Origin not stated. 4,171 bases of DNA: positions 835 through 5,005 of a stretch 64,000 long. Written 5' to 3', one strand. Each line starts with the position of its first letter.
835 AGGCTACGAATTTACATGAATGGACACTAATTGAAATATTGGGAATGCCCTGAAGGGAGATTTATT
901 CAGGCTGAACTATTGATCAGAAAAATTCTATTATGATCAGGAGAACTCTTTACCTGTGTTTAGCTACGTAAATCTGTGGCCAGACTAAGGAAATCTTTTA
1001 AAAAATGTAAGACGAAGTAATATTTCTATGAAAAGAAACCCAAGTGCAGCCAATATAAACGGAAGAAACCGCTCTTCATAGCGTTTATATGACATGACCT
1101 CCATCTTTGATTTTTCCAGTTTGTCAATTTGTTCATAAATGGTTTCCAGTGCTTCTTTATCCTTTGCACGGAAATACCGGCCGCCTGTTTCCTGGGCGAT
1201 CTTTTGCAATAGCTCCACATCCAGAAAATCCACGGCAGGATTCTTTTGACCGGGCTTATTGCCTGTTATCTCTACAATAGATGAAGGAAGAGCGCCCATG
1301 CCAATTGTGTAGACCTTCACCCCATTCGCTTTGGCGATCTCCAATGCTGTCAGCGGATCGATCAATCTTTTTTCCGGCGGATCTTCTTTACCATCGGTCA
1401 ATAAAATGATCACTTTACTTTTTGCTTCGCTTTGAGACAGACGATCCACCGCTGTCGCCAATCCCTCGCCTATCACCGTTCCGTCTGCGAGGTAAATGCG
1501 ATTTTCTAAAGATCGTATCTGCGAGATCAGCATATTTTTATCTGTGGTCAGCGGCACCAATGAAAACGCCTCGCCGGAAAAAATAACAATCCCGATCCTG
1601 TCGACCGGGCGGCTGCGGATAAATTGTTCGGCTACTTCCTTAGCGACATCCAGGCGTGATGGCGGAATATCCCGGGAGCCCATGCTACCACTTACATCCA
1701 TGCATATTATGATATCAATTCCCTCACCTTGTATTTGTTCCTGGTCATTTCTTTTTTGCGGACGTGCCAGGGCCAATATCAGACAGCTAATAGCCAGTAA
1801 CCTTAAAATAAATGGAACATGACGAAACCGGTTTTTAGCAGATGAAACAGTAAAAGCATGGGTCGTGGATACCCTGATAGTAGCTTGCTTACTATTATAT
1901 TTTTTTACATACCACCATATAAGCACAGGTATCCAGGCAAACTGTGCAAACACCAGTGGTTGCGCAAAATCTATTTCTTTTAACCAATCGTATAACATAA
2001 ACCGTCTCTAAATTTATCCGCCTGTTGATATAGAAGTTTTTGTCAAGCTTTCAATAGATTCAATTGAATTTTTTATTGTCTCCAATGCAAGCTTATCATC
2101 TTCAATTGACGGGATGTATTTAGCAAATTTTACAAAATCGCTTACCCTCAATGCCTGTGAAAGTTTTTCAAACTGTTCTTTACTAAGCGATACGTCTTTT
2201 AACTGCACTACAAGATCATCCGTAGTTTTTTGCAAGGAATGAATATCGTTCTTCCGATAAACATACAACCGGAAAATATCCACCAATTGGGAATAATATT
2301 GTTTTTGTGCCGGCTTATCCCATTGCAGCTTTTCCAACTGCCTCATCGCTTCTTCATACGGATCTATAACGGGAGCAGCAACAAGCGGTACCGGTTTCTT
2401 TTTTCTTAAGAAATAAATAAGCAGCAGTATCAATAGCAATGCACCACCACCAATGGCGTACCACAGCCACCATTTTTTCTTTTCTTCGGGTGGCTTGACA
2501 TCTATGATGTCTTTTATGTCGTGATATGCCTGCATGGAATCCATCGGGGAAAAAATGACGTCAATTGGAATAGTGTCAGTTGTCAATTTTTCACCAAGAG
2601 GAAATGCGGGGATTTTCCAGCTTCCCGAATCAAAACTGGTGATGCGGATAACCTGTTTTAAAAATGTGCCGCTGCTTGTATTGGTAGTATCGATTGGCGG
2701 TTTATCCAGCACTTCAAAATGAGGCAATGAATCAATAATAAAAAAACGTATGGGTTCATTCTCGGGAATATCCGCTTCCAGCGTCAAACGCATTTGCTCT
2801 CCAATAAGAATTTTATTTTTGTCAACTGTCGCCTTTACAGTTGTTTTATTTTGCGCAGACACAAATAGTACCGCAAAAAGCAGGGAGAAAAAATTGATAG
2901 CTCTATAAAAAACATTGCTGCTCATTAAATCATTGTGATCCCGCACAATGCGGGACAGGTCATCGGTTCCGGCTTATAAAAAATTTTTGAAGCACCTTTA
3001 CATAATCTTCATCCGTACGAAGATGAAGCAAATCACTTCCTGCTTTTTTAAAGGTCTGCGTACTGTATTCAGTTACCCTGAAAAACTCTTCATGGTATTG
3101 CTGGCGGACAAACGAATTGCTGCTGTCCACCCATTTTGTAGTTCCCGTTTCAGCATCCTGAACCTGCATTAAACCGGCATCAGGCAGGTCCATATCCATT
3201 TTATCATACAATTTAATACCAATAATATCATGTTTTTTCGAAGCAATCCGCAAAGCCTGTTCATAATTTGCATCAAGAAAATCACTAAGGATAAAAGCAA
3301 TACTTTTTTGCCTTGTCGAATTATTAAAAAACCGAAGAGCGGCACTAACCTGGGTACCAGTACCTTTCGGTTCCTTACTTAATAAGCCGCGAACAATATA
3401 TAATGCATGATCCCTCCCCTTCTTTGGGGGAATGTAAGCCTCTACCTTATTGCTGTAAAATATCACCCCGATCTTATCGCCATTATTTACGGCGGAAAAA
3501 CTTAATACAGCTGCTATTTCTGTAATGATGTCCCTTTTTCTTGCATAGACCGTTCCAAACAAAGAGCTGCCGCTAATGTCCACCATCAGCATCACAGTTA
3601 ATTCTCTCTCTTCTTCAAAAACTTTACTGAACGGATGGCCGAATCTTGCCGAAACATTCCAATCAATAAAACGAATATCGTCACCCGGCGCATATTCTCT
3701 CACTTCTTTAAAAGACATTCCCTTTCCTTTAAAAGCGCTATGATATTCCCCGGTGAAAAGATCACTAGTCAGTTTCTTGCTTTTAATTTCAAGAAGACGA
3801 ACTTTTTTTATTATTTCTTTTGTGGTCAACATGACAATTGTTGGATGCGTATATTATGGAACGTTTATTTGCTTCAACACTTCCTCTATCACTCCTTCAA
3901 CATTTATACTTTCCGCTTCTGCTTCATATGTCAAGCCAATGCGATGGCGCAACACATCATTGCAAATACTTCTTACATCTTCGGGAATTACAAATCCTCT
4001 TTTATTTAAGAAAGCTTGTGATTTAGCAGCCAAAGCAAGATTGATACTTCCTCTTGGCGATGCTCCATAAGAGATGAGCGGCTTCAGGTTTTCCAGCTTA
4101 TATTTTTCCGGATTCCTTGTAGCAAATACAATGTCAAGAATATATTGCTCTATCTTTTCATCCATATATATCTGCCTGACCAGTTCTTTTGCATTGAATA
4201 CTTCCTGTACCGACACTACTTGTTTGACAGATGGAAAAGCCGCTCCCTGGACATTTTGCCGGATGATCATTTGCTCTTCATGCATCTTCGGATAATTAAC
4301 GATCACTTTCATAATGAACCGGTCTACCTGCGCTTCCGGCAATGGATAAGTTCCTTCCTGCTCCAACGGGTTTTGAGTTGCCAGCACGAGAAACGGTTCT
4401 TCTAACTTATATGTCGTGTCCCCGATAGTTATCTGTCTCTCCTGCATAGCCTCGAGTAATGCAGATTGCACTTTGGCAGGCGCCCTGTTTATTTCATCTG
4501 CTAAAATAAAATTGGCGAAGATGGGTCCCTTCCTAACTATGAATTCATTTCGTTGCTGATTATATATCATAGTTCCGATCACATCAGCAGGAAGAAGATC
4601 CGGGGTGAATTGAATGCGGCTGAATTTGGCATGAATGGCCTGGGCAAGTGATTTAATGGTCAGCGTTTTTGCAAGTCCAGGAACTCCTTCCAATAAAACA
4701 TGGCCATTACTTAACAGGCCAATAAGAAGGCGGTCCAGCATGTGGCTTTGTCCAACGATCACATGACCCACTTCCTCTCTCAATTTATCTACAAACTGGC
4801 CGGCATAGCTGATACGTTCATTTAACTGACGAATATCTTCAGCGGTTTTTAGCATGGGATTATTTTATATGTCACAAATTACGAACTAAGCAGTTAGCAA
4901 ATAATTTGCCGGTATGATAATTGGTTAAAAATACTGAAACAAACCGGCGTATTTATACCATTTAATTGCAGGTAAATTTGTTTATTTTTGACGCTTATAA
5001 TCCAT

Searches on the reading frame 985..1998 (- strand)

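Call 46: search_protein_families(library=pfam, max_evalue=0.00001, proteins=[window:985-1998:-])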
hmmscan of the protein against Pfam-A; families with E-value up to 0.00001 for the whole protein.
window:985-1998:- (337 aa): 5 families
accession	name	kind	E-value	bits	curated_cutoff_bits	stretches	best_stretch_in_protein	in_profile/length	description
PF00092.34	VWA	-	1.8e-25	90.6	23.8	1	95-290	1-174/174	von Willebrand factor type A domain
PF13519.12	VWA_2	-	6.3e-23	81.9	27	1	96-204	1-107/107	von Willebrand factor type A domain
PF07584.16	BatA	-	4.5e-09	37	25.9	1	10-80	3-77/77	Aerotolerance regulator N-terminal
PF05762.20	VWA_CoxE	-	2.1e-06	27.8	26.4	1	94-220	57-176/222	VWA domain containing CoxE-like protein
PF01882.25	DUF58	-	6.2e-06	26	23.4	1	92-202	34-142/216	Protein of unknown function DUF58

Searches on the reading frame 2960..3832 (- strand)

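Call 46: search_protein_families(library=pfam, max_evalue=0.00001, proteins=[window:2960-3832:-])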
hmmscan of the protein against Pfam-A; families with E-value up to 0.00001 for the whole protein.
window:2960-3832:- (290 aa): 2 families
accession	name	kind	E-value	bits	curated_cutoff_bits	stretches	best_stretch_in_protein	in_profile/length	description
PF01882.25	DUF58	-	5.6e-75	251.7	23.4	1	43-250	1-210/216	Protein of unknown function DUF58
PF13519.12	VWA_2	-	6.8e-15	56.1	27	1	80-185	1-106/107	von Willebrand factor type A domain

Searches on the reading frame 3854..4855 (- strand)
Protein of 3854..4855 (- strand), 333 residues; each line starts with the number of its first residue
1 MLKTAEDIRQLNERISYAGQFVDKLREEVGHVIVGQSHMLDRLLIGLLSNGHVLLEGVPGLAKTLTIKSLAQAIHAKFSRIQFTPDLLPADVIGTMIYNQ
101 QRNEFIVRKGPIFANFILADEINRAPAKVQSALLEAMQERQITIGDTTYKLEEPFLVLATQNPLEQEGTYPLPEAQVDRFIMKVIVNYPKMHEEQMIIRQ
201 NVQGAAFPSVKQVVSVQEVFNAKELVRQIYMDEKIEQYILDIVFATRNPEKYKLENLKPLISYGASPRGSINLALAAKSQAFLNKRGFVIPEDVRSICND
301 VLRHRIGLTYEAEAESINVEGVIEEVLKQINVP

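Call 46: search_protein_families(library=pfam, max_evalue=0.00001, proteins=[window:3854-4855:-])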
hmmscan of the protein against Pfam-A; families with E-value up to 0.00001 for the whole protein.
window:3854-4855:- (333 aa): 4 families
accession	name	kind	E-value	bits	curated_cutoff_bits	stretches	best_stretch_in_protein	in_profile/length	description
PF07726.17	AAA_3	-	1.3e-66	222.8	27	1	52-182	1-131/131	ATPase family associated with various cellular activities (AAA)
PF17863.7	AAA_lid_2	-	1.1e-17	64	22.7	1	259-325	7-73/74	AAA lid domain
PF07728.20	AAA_5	-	2.9e-15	56.9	22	1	52-180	1-139/139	AAA domain (dynein-related subfamily)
PF20030.5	bpMoxR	-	3.7e-14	52.7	27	1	26-198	7-178/205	MoxR domain in the MoxR-vWA-beta-propeller ternary systems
